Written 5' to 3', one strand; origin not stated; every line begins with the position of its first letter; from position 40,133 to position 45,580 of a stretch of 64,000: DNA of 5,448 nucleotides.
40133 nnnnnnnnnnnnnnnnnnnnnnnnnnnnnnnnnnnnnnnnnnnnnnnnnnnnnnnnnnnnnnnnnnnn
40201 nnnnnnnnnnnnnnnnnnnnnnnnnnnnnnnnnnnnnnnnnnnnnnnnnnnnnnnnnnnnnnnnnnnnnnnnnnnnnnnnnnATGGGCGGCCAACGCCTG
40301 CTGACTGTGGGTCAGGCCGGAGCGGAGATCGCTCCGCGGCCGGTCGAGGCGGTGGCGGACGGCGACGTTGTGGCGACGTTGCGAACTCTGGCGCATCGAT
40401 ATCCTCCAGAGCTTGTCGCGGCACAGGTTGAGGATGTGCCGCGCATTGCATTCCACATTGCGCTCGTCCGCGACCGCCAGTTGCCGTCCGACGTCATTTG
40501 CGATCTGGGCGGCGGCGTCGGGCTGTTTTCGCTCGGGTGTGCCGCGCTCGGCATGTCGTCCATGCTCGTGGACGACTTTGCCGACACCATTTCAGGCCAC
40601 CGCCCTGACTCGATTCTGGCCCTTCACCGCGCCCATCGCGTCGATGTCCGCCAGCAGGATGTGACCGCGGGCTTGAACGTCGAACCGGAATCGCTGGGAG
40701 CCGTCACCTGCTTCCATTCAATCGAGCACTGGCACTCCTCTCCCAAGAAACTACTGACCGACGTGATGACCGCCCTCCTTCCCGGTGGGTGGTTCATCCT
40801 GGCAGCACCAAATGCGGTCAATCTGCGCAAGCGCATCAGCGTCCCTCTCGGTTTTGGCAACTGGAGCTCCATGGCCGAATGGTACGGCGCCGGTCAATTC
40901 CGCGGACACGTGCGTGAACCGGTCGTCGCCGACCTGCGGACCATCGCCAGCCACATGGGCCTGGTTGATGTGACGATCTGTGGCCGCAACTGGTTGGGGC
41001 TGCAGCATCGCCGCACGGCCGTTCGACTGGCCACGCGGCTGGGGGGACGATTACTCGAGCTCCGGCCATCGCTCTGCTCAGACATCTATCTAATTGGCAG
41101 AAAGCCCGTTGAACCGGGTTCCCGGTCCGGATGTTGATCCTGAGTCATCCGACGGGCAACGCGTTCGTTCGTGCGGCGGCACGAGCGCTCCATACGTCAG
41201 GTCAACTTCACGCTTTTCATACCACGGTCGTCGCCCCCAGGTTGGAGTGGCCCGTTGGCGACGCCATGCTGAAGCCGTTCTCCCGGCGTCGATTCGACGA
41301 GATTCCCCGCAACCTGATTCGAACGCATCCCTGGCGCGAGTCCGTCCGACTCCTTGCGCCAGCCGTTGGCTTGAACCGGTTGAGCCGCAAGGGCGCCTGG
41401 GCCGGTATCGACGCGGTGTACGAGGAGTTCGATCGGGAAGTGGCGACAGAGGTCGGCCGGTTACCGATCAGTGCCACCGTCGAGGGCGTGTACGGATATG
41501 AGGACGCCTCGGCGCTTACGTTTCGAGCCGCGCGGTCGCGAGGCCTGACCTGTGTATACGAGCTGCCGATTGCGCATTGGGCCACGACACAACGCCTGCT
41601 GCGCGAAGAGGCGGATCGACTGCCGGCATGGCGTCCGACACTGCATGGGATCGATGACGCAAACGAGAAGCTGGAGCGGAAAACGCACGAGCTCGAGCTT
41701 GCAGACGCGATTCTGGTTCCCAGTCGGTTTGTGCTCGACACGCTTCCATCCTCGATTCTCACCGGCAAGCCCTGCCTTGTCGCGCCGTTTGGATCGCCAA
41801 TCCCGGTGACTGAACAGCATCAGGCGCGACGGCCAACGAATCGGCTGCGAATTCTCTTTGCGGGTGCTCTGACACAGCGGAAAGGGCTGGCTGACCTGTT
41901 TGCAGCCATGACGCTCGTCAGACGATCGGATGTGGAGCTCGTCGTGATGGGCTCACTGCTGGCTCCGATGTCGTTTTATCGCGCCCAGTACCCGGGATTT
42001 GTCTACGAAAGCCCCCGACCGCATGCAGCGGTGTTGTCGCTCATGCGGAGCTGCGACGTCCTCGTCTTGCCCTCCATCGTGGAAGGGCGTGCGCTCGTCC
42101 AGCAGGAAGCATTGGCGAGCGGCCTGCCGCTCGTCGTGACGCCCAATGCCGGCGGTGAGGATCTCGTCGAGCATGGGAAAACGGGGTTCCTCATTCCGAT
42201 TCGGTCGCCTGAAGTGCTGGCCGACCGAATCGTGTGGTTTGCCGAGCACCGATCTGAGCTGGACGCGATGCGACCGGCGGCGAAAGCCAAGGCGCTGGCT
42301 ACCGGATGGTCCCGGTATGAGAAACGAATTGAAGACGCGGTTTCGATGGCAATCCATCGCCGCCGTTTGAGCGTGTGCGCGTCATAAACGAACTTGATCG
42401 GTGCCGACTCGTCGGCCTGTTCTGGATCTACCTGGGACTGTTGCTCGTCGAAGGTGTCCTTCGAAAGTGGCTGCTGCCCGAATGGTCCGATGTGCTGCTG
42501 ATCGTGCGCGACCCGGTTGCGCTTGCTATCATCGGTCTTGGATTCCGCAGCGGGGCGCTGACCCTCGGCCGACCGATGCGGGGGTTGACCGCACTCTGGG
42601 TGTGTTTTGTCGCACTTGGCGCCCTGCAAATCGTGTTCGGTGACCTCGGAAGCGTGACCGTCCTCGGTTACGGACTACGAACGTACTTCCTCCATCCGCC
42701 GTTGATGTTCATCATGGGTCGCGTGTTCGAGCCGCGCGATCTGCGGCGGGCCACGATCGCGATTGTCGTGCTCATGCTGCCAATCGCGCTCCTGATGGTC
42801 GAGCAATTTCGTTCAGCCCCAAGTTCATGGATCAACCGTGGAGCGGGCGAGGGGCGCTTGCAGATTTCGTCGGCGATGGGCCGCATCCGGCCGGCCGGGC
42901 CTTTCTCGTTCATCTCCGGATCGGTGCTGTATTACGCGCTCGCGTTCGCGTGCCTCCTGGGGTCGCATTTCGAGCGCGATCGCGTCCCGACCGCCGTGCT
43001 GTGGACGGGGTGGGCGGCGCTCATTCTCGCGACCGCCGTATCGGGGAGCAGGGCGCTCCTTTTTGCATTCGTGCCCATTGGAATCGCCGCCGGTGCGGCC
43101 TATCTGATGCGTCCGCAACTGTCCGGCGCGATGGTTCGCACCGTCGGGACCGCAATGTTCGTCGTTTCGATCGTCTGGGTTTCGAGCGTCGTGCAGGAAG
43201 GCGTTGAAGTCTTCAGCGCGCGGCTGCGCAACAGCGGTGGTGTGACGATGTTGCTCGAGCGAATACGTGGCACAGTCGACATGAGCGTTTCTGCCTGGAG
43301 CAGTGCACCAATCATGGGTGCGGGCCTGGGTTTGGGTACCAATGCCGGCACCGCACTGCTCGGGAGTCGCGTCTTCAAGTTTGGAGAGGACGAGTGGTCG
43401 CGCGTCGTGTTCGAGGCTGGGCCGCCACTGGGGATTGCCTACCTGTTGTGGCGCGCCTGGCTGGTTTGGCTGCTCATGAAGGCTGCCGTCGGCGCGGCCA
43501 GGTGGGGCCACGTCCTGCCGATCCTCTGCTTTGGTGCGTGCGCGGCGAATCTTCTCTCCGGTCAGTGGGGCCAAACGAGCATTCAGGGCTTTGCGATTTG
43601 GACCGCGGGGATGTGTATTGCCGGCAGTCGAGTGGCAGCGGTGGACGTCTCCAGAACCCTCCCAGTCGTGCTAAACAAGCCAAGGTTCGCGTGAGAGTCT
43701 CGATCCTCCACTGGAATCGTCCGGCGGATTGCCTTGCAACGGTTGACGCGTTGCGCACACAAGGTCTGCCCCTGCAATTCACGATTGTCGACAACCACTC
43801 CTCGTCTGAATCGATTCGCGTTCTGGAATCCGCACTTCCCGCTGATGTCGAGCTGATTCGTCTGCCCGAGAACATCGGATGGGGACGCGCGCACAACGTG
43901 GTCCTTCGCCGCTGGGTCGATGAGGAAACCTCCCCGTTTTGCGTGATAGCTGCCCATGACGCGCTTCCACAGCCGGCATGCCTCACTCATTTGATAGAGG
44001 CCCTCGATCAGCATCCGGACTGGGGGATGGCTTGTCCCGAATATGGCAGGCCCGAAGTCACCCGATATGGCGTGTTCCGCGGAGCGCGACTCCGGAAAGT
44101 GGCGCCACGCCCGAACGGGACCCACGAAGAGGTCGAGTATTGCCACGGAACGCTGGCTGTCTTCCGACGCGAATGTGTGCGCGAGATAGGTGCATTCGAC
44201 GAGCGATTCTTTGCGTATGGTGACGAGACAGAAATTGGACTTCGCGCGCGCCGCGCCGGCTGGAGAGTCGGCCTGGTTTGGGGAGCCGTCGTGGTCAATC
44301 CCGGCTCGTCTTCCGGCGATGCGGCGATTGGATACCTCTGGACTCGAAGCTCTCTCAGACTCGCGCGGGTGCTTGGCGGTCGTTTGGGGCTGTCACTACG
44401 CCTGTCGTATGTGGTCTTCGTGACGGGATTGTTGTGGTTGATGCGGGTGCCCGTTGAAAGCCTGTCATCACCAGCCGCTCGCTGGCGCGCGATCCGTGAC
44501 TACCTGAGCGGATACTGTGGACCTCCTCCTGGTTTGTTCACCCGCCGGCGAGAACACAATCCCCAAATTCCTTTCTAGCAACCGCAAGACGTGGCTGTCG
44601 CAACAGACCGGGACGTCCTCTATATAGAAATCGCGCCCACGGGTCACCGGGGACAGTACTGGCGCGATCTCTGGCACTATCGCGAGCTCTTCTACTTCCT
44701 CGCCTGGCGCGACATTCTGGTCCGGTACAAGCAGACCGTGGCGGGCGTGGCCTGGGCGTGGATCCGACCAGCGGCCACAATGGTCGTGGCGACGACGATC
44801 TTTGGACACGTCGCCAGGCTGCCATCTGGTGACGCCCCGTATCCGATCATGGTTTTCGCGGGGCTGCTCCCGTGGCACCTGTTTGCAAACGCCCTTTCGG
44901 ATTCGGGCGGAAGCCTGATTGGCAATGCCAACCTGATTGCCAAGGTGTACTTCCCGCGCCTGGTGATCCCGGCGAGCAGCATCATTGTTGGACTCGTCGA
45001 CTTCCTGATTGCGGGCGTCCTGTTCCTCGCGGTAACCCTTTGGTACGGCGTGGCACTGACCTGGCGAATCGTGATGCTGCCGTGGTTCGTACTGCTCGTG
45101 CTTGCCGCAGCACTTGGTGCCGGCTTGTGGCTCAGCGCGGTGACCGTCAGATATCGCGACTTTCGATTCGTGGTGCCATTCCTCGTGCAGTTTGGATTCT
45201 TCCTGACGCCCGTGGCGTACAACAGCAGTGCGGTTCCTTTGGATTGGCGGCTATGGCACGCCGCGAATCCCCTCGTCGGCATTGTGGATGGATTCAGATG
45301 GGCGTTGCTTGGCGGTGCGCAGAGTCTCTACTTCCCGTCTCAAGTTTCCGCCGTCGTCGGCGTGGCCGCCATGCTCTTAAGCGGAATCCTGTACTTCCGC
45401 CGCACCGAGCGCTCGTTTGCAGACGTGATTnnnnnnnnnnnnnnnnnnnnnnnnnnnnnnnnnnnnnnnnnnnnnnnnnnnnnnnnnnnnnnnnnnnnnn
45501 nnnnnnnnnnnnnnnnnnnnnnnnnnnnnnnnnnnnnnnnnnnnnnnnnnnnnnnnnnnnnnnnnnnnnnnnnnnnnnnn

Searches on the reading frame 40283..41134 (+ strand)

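Call 8: search_protein_families(library=pfam, proteins=[window:40283-41134:+], max_evalue=0.001)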
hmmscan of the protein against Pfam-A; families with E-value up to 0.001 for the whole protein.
window:40283-41134:+ (284 aa): 4 families
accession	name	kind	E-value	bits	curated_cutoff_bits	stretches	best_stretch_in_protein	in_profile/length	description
PF13489.12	Methyltransf_23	-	2.5e-10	40.8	27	1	65-230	19-162/164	Methyltransferase domain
PF08241.18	Methyltransf_11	-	1.2e-07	32.7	21.2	1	74-173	2-95/95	Methyltransferase domain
PF13649.12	Methyltransf_25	-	3.3e-05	24.9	27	1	72-169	1-97/97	Methyltransferase domain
PF08242.18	Methyltransf_12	-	0.00049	21.2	30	1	74-171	2-98/98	Methyltransferase domain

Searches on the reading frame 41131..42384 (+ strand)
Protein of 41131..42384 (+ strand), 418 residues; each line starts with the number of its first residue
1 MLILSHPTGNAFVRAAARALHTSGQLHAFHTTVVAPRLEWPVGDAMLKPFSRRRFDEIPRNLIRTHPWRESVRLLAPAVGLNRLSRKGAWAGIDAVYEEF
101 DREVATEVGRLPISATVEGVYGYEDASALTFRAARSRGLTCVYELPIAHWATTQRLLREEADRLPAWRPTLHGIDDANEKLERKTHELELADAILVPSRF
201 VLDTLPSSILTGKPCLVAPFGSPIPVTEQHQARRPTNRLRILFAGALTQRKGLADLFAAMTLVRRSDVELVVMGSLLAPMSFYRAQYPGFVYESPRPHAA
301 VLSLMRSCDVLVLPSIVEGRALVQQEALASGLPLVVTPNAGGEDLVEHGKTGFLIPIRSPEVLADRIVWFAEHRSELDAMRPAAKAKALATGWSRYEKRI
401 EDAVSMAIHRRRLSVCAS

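Call 8: search_protein_families(library=pfam, proteins=[window:41131-42384:+], max_evalue=0.001)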
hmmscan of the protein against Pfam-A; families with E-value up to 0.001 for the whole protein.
window:41131-42384:+ (418 aa): 4 families
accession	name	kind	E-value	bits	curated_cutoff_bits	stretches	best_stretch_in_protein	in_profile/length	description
PF00534.26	Glycos_transf_1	-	8.4e-23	81.2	26.4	1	231-385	8-170/172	Glycosyl transferases group 1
PF13692.12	Glyco_trans_1_4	-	3.7e-22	79.6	27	1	240-370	3-139/142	Glycosyl transferases group 1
PF20706.3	GT4-conflict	-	4.1e-09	36.4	26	1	225-404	184-366/385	Family 4 Glycosyltransferase in conflict systems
PF13524.12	Glyco_trans_1_2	-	0.00076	19.9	25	0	266-390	13-131/144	Glycosyl transferase-like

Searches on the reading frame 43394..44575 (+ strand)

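Call 8: search_protein_families(library=pfam, proteins=[window:43394-44575:+], max_evalue=0.001)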
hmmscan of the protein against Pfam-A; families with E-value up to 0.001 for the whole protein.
window:43394-44575:+ (394 aa): 3 families
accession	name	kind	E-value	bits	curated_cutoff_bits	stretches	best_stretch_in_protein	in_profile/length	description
PF13641.12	Glyco_tranf_2_3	-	4e-10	40.5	27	1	102-300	5-209/230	Glycosyltransferase like family 2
PF00535.33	Glycos_transf_2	-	4.4e-10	40.2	23.3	1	106-265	6-167/168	Glycosyl transferase family 2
PF13632.12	Glyco_trans_2_3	-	2.2e-07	31.3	27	1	249-339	71-160/198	Glycosyl transferase family group 2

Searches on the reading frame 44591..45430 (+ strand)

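Call 9: search_protein_families(library=pfam, proteins=[window:44591-45430:+], max_evalue=0.001)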
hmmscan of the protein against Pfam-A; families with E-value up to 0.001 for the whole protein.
window:44591-45430:+ (280 aa): 1 family
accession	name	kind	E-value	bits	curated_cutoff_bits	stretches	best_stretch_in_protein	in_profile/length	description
PF01061.29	ABC2_membrane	-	4.9e-19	69.2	26.9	1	33-239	2-210/211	ABC-2 type transporter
